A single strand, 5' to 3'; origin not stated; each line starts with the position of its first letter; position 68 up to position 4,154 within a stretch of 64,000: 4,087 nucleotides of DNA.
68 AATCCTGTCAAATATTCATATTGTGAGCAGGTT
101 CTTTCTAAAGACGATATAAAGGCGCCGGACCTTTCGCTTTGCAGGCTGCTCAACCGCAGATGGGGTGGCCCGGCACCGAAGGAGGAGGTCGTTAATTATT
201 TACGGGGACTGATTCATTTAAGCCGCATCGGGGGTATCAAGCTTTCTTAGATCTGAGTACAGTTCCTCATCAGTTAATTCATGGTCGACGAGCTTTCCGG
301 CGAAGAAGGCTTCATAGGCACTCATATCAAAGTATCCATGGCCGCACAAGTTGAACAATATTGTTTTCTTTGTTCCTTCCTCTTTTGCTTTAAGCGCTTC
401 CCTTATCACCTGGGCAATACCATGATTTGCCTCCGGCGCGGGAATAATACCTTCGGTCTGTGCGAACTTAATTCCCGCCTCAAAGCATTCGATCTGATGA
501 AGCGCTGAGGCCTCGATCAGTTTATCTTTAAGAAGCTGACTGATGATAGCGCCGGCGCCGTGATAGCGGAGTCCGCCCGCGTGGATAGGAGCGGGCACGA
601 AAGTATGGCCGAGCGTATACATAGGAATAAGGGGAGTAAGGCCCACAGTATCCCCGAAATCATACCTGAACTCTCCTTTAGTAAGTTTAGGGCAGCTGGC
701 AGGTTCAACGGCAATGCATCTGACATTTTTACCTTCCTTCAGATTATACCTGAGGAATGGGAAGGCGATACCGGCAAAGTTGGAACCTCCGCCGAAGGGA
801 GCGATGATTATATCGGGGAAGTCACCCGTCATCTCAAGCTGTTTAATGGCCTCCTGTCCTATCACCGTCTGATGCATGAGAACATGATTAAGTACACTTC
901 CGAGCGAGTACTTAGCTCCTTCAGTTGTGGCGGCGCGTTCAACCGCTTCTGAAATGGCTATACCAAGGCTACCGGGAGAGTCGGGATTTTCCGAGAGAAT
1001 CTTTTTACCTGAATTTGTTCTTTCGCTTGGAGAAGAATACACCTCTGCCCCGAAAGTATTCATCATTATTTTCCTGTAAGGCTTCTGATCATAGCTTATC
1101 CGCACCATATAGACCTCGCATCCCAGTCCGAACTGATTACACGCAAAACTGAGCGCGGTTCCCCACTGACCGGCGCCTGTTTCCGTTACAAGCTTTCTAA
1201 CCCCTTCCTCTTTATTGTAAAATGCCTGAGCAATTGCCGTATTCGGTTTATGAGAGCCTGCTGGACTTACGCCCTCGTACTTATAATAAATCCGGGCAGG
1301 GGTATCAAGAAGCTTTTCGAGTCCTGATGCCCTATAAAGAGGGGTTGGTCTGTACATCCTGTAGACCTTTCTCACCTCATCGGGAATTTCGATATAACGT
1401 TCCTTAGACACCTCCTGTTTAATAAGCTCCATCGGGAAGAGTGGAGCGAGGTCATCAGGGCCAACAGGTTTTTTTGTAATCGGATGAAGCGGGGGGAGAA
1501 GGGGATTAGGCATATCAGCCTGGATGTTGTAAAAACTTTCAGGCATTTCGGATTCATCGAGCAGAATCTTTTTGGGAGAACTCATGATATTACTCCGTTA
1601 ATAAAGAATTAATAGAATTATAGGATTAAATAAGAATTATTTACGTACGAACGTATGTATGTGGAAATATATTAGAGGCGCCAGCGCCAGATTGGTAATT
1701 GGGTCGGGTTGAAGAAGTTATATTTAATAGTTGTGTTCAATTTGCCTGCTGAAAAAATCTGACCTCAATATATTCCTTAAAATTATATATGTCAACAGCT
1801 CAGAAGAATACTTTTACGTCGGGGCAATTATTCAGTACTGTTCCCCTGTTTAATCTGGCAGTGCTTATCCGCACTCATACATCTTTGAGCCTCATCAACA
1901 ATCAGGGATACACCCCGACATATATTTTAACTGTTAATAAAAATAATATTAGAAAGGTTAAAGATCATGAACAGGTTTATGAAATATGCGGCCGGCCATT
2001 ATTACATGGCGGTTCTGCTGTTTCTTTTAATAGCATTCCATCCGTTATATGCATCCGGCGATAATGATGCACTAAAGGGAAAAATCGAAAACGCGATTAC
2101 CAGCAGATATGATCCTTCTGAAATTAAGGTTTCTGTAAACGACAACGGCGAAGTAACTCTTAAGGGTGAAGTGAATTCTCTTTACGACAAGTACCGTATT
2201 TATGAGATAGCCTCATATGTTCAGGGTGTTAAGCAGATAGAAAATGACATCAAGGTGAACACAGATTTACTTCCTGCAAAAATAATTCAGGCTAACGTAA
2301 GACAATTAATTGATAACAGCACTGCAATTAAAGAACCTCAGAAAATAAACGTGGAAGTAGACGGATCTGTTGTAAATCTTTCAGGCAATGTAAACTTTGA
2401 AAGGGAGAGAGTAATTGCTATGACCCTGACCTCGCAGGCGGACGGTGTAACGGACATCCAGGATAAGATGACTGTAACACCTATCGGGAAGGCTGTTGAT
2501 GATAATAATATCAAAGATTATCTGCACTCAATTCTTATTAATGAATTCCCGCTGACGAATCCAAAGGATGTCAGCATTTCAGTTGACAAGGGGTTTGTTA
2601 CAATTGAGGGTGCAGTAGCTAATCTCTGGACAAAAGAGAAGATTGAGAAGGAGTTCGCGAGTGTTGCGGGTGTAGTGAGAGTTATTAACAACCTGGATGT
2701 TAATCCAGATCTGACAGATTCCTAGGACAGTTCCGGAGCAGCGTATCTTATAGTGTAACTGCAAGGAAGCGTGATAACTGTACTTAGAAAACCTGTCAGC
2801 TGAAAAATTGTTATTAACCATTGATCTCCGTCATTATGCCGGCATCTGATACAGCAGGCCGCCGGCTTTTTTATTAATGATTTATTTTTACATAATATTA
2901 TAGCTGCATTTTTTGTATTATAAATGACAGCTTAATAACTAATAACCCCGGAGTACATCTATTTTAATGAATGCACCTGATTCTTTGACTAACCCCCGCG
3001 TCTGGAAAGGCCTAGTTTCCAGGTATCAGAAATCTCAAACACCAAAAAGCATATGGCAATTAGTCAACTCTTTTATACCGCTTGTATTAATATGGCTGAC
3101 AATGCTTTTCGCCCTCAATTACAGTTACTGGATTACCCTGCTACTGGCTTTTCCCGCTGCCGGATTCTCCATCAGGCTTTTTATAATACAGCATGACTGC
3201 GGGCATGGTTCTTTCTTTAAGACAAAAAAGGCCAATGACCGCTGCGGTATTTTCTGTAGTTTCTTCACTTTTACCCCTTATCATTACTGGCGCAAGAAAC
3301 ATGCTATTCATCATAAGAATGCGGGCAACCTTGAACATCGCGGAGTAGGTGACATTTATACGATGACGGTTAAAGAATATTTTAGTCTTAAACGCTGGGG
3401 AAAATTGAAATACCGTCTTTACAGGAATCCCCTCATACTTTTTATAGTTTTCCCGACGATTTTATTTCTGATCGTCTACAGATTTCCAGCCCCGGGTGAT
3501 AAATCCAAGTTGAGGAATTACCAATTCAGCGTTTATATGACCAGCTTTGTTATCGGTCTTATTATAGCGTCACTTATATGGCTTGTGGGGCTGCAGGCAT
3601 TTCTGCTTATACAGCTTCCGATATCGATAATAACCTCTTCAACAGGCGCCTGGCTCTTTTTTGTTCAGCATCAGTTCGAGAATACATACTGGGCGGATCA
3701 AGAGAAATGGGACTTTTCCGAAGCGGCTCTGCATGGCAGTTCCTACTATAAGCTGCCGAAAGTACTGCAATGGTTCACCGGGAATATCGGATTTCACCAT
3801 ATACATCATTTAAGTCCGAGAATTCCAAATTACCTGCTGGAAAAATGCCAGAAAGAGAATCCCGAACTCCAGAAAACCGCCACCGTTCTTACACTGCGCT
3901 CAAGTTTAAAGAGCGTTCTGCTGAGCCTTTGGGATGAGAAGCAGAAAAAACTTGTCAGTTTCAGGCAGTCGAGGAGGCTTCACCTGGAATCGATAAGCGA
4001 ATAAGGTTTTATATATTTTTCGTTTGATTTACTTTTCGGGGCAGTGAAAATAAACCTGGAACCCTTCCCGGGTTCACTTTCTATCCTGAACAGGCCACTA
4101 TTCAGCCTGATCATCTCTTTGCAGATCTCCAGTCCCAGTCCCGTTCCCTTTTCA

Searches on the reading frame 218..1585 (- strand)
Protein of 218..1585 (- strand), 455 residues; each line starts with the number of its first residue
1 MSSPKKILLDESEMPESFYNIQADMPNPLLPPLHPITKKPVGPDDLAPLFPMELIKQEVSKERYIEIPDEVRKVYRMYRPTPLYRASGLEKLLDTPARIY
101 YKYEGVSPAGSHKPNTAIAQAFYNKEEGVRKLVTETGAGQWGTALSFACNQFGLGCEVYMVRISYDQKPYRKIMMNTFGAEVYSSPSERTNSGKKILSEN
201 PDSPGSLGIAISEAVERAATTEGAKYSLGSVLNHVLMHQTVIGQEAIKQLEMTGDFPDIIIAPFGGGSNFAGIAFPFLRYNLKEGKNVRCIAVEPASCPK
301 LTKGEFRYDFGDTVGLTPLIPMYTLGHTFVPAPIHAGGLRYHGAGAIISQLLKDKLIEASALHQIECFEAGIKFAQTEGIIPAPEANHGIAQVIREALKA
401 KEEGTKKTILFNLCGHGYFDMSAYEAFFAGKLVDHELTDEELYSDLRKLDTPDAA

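Call 28: search_protein_families(library=pfam, proteins=[window:218-1585:-], max_evalue=0.00001)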
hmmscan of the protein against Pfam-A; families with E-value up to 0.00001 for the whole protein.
window:218-1585:- (455 aa): 1 family
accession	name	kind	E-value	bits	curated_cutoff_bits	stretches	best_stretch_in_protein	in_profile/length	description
PF00291.31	PALP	-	8e-41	140.7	35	1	77-415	4-295/295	Pyridoxal-phosphate dependent enzyme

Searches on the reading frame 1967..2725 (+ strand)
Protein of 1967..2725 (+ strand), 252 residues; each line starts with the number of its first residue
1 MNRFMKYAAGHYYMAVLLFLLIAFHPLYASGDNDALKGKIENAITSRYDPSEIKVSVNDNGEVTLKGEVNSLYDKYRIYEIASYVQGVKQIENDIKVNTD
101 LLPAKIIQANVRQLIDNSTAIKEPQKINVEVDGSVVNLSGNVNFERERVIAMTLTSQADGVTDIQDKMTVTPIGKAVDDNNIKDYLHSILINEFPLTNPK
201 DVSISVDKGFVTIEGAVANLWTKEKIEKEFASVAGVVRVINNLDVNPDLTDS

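Call 28: search_protein_families(library=pfam, proteins=[window:1967-2725:+], max_evalue=0.00001)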
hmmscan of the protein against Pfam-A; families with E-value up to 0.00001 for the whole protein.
window:1967-2725:+ (252 aa): 1 family
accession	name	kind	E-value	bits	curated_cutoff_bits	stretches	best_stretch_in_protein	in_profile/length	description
PF04972.22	BON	-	1.5e-34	118.5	27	3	34-98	3-68/69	BON domain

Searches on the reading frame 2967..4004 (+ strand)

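Call 28: search_protein_families(library=pfam, proteins=[window:2967-4004:+], max_evalue=0.00001)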
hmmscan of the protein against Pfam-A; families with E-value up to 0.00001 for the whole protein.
window:2967-4004:+ (345 aa): 1 family
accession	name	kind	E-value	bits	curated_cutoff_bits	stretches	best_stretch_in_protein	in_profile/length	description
PF00487.30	FA_desaturase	-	5.3e-31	108.7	29.7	1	55-300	3-240/253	Fatty acid desaturase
